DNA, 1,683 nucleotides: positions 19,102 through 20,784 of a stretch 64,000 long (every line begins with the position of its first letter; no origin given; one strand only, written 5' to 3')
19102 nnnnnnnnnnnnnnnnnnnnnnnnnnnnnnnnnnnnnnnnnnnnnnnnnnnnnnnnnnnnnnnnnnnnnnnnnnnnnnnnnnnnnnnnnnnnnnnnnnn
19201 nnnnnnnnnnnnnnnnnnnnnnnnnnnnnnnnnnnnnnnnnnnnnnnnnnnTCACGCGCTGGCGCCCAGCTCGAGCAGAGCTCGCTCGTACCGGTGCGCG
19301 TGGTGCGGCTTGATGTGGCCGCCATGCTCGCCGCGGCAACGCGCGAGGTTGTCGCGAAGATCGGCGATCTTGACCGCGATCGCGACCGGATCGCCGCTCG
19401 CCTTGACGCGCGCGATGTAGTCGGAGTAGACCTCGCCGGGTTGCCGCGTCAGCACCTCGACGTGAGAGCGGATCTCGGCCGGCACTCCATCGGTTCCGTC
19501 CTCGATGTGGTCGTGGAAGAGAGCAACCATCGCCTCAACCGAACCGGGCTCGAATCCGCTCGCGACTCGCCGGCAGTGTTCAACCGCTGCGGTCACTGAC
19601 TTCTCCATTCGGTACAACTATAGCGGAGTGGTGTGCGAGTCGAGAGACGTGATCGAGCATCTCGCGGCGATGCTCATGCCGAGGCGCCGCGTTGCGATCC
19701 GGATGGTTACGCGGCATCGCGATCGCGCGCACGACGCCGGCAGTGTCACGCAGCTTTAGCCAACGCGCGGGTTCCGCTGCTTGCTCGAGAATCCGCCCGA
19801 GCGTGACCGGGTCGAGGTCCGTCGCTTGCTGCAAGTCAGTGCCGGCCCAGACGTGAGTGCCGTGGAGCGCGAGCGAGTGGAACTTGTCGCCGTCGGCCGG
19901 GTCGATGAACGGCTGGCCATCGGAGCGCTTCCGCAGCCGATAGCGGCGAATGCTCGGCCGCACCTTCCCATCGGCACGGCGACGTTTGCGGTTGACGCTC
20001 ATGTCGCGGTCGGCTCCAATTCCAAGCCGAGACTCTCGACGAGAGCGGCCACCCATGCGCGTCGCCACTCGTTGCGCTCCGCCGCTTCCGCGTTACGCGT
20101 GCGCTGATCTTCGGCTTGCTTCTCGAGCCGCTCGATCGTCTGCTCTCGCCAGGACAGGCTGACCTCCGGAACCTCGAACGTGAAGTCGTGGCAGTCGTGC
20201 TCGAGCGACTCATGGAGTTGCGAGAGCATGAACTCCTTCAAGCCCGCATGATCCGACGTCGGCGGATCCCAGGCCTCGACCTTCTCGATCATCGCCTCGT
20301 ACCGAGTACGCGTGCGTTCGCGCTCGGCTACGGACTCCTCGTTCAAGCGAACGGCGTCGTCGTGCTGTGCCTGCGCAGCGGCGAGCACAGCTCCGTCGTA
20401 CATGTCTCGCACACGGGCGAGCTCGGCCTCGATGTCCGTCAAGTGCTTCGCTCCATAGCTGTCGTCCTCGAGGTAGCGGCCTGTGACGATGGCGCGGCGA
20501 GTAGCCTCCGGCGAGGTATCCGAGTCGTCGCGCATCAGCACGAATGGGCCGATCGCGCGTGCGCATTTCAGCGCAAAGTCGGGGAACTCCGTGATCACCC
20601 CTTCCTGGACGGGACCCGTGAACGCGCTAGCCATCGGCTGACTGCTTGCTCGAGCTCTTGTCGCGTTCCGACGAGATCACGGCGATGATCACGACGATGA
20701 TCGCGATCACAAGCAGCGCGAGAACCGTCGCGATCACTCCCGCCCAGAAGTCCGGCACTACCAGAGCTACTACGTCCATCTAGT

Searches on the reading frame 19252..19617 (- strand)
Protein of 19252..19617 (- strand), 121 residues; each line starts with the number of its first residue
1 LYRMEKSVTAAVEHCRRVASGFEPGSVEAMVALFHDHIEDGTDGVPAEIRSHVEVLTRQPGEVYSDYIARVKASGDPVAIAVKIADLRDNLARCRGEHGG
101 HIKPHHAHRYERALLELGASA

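Call 8: search_protein_families(library=pfam, proteins=[window:19252-19617:-], max_evalue=0.01)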
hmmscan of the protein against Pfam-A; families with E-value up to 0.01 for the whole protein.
window:19252-19617:- (121 aa): 0 families

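Call 9: search_protein_families(library=phrogs, proteins=[window:19252-19617:-], max_evalue=0.001)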
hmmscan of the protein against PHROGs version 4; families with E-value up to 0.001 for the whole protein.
window:19252-19617:- (121 aa): 1 family
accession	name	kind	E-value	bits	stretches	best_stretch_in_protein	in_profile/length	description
phrog_990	-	other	2e-15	57.9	1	12-97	178-272/374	metal-dependent phosphohydrolase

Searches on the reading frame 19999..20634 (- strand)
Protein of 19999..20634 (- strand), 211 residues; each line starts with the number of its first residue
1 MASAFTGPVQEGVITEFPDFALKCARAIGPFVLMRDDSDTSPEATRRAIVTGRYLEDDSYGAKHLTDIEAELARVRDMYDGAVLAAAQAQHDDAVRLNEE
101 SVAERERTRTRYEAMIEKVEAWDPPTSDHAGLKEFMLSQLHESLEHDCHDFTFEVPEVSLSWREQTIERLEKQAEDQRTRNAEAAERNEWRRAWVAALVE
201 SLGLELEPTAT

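Call 8: search_protein_families(library=pfam, proteins=[window:19999-20634:-], max_evalue=0.01)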
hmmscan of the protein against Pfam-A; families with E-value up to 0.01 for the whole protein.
window:19999-20634:- (211 aa): 0 families

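Call 9: search_protein_families(library=phrogs, proteins=[window:19999-20634:-], max_evalue=0.001)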
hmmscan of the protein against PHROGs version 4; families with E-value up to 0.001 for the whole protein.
window:19999-20634:- (211 aa): 1 family
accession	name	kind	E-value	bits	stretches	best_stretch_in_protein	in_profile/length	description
phrog_8905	-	unknown function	9e-29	101.7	1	1-202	1-210/215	-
